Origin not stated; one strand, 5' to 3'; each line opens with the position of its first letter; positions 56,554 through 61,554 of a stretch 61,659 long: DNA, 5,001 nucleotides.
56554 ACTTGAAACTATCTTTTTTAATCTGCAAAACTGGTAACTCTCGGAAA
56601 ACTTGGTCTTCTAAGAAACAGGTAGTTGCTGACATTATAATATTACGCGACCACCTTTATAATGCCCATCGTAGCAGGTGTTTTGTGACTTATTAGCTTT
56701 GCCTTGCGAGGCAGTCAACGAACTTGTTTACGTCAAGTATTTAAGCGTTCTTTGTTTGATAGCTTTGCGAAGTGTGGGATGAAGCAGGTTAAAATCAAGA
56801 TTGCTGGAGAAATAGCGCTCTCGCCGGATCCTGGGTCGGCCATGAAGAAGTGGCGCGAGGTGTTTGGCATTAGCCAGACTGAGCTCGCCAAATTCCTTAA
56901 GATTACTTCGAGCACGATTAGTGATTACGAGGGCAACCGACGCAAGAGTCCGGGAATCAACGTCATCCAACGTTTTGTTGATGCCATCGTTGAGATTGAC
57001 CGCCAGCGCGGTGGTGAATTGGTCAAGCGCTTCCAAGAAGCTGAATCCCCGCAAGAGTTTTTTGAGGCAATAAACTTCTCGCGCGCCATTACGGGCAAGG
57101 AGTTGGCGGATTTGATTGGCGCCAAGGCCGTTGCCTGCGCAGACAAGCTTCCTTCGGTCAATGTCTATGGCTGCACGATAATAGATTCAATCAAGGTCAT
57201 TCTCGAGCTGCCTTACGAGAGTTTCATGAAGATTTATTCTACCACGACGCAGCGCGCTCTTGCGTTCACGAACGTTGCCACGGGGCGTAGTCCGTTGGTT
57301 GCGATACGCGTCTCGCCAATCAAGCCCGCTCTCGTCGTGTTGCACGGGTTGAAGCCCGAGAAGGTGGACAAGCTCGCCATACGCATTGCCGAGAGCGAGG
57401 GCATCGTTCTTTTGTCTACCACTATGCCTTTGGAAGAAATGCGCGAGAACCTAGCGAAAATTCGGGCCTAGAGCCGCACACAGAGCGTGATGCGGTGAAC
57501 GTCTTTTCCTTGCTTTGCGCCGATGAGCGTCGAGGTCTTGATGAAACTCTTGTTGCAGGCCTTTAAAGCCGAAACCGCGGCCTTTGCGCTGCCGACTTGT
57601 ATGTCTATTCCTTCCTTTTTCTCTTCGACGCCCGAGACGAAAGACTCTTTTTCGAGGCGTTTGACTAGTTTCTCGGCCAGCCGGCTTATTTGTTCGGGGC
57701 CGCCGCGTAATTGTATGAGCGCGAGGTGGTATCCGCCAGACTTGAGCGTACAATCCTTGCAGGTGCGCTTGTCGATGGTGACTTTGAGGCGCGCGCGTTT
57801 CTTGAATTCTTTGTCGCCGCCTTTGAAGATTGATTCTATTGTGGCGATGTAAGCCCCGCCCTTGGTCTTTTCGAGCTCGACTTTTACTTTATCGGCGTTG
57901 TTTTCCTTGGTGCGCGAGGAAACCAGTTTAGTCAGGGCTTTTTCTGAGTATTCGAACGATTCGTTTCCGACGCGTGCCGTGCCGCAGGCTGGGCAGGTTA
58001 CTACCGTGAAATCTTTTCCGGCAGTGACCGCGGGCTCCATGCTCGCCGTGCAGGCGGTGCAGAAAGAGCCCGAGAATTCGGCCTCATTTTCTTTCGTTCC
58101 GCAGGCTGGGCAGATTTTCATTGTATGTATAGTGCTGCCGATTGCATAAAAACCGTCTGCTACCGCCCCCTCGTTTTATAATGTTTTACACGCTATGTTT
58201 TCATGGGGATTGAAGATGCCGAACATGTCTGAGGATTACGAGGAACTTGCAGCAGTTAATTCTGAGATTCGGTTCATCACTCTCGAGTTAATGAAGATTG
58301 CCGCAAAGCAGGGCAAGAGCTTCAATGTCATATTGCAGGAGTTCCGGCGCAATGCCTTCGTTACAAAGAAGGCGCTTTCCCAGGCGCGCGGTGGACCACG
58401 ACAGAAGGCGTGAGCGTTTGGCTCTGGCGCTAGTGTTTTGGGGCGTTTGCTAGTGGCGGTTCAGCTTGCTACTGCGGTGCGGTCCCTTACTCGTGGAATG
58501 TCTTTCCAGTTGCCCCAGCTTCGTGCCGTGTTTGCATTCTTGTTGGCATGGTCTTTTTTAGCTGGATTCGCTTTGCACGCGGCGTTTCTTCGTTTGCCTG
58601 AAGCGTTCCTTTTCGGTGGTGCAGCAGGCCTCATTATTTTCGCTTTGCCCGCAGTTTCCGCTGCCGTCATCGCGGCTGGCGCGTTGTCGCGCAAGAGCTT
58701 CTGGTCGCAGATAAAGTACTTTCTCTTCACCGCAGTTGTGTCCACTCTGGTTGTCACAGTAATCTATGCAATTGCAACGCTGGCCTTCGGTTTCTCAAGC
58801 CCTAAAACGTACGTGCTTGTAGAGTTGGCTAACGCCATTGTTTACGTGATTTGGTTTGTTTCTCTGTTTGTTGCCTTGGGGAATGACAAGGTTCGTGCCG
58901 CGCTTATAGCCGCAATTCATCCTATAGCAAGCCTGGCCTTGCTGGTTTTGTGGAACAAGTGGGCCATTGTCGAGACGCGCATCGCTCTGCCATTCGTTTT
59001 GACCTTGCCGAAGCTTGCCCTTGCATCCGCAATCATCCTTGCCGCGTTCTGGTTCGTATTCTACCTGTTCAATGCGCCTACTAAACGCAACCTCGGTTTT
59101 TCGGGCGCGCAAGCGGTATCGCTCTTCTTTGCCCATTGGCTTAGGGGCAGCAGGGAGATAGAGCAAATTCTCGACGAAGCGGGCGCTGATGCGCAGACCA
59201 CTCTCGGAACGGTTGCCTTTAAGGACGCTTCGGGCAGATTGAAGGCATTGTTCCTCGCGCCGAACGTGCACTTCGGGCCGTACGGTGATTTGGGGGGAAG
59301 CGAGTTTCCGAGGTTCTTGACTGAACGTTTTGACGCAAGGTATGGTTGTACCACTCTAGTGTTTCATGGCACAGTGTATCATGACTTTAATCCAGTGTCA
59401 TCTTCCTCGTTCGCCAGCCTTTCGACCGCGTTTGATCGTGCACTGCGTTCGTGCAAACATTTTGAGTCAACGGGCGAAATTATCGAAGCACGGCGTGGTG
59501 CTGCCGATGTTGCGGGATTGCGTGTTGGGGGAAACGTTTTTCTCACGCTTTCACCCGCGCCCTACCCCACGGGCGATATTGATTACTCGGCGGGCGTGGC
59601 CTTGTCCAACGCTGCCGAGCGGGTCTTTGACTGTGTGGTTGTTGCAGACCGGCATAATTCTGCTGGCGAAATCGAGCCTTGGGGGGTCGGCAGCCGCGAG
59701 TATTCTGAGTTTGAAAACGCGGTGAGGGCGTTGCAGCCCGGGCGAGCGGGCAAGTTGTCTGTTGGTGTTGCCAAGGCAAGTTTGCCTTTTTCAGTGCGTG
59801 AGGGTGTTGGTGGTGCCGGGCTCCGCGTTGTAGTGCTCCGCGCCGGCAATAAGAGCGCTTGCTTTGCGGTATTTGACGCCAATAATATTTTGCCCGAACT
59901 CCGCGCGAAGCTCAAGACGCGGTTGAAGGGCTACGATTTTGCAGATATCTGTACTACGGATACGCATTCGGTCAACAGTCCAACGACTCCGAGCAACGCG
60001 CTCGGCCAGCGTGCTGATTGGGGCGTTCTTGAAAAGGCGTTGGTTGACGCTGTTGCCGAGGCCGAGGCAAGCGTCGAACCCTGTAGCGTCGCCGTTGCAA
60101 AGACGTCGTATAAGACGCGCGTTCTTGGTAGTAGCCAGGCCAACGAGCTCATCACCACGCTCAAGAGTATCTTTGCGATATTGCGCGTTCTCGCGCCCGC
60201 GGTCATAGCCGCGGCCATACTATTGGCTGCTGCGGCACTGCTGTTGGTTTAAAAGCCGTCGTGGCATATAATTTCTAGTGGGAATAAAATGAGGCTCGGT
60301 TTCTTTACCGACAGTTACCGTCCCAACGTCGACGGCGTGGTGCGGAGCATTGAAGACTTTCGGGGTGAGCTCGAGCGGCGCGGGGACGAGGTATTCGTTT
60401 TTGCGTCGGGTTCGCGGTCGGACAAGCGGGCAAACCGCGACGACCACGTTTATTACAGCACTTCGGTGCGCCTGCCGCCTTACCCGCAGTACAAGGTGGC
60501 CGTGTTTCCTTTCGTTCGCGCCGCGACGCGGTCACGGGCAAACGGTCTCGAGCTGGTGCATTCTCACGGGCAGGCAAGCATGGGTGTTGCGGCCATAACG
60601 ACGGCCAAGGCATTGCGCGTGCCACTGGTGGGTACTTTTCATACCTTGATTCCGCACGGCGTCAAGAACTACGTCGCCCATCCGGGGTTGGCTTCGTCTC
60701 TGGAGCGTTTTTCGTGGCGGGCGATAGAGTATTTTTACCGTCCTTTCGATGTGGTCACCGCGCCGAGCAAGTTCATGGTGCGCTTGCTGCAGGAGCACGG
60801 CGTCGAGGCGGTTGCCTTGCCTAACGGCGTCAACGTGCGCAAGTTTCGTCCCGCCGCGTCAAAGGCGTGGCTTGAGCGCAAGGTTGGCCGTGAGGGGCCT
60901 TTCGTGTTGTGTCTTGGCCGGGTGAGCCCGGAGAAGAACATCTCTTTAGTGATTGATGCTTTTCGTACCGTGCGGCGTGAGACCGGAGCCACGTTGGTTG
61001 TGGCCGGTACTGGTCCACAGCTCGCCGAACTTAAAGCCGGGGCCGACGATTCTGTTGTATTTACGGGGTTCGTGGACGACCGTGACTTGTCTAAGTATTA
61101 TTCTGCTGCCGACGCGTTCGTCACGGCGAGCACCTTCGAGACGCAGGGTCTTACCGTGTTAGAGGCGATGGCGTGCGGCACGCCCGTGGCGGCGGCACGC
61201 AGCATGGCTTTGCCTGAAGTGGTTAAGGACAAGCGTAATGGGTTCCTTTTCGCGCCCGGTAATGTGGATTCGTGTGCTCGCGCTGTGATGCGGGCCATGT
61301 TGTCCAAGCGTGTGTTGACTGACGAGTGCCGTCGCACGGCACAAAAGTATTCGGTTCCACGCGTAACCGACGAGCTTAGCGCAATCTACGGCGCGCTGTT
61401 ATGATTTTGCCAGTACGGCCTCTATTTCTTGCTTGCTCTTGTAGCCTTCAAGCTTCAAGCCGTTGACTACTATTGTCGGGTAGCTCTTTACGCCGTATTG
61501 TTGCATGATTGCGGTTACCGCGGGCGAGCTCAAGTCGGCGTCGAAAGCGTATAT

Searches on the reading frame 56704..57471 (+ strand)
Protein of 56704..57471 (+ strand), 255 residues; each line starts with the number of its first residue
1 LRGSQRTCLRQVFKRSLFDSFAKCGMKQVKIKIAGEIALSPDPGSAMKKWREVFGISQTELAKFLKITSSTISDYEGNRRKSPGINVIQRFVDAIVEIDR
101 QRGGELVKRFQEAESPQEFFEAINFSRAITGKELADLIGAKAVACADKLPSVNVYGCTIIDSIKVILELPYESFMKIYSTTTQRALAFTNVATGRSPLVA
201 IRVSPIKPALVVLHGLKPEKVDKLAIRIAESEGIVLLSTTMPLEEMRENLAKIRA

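Call 24: search_protein_families(library=pfam, proteins=[window:56704-57471:+], max_evalue=0.00001)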
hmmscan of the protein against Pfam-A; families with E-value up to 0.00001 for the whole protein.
window:56704-57471:+ (255 aa): 1 family
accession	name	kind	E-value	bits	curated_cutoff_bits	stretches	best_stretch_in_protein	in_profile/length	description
PF01381.28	HTH_3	-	2.4e-06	27.9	23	0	48-92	2-45/55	Helix-turn-helix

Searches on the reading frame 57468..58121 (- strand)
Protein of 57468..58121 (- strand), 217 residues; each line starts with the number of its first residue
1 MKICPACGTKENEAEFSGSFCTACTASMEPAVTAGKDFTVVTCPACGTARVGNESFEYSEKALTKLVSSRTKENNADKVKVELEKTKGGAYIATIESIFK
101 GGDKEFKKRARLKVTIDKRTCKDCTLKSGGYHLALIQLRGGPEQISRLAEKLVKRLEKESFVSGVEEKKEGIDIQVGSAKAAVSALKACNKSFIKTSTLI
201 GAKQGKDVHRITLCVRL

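Call 90: search_protein_families(library=pfam, proteins=[window:57468-58121:-], max_evalue=0.001)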
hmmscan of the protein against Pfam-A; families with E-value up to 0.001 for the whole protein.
window:57468-58121:- (217 aa): 2 families
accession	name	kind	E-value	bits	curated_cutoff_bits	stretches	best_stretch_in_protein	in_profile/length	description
PF04981.18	NMD3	-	1.1e-26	94.3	24.9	1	4-217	1-243/243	NMD3 family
PF14353.12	CpXC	-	1.2e-05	25.7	25.4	1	4-87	3-84/121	CpXC protein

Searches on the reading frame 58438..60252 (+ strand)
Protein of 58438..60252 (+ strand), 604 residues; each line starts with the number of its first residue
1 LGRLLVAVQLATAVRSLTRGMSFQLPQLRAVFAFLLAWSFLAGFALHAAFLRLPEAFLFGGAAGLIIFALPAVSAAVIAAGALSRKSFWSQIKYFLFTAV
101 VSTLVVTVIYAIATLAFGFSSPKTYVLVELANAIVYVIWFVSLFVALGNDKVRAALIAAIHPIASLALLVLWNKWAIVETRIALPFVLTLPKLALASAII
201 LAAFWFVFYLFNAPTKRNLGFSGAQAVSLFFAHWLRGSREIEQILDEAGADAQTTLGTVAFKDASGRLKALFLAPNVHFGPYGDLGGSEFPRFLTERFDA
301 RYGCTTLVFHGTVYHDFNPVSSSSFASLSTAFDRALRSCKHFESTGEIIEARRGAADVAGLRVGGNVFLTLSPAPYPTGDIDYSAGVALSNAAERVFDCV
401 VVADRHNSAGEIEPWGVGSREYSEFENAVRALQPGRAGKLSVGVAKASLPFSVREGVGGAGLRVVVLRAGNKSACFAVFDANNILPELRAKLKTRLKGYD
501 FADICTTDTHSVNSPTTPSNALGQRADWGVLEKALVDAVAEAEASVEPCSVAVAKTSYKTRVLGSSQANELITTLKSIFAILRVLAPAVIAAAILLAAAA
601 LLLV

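Call 24: search_protein_families(library=pfam, proteins=[window:58438-60252:+], max_evalue=0.00001)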
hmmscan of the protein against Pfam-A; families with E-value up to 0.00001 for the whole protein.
window:58438-60252:+ (604 aa): 1 family
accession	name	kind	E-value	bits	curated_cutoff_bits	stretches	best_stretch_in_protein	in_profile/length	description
PF09843.14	DUF2070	-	3.6e-107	359.4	30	1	21-596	7-560/561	Predicted membrane protein (DUF2070)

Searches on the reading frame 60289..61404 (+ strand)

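Call 24: search_protein_families(library=pfam, proteins=[window:60289-61404:+], max_evalue=0.00001)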
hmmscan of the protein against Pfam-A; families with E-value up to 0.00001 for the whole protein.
window:60289-61404:+ (371 aa): 6 families
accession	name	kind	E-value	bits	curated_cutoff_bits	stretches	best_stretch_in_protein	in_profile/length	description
PF13692.12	Glyco_trans_1_4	-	4.6e-36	124.6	27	1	204-336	2-139/142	Glycosyl transferases group 1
PF00534.26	Glycos_transf_1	-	7.7e-35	120.4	26.4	1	202-351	14-169/172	Glycosyl transferases group 1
PF13439.12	Glyco_transf_4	-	3e-28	99.4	28.5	1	14-183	1-168/170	Glycosyltransferase Family 4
PF13579.12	Glyco_trans_4_4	-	3e-17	63.9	29.7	1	16-180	2-158/158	Glycosyl transferase 4-like domain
PF20706.3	GT4-conflict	-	4.2e-08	33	26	1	182-313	173-321/385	Family 4 Glycosyltransferase in conflict systems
PF13524.12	Glyco_trans_1_2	-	2.4e-06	28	25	1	225-335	6-110/144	Glycosyl transferase-like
